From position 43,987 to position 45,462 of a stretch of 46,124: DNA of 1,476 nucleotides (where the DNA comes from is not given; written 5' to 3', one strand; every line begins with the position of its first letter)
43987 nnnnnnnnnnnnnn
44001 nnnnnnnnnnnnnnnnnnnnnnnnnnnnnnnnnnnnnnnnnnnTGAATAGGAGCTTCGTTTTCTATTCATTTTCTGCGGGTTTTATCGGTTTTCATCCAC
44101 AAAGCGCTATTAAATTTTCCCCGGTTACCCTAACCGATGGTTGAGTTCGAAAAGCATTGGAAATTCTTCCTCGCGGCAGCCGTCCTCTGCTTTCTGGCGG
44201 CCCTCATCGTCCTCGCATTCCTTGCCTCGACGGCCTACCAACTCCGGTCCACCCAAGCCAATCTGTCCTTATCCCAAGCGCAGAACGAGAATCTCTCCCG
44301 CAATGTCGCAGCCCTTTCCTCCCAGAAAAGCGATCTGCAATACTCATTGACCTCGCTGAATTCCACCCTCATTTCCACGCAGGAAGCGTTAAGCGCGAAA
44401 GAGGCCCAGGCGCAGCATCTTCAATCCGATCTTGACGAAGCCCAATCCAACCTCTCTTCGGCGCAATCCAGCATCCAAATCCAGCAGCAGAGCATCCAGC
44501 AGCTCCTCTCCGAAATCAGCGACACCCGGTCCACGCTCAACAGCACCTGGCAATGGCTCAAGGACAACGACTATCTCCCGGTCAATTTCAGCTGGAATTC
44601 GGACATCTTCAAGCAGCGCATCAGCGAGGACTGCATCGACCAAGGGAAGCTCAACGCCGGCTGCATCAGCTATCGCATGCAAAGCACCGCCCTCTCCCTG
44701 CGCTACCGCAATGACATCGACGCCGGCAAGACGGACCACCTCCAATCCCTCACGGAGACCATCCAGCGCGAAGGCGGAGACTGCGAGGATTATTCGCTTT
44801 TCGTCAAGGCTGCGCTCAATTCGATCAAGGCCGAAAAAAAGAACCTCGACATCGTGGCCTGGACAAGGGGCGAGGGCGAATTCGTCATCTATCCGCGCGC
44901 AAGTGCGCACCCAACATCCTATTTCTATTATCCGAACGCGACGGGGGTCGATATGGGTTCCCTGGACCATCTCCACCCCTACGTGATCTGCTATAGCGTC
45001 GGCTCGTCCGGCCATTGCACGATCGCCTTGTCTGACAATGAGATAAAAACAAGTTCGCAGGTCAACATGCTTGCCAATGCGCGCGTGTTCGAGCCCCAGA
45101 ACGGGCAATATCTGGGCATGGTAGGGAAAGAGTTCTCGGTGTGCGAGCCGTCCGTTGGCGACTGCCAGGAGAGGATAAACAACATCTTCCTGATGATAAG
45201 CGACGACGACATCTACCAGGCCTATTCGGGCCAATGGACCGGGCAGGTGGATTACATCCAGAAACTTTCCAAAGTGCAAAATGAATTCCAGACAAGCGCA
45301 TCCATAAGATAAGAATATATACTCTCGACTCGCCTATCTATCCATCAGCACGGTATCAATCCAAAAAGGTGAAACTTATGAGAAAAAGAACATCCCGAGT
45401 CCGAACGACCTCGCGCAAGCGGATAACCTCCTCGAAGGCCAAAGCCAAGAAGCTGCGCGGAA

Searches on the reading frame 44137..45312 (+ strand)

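Call 21: search_protein_families(library=pfam, proteins=[window:44137-45312:+], max_evalue=0.001)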
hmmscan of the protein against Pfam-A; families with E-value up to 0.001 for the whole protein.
window:44137-45312:+ (391 aa): 1 family
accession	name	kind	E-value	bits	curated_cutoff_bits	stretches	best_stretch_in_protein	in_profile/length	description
PF19220.6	Rod_CreS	-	0.00099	18.7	100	0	34-141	6-113/359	Crescentin, rod domain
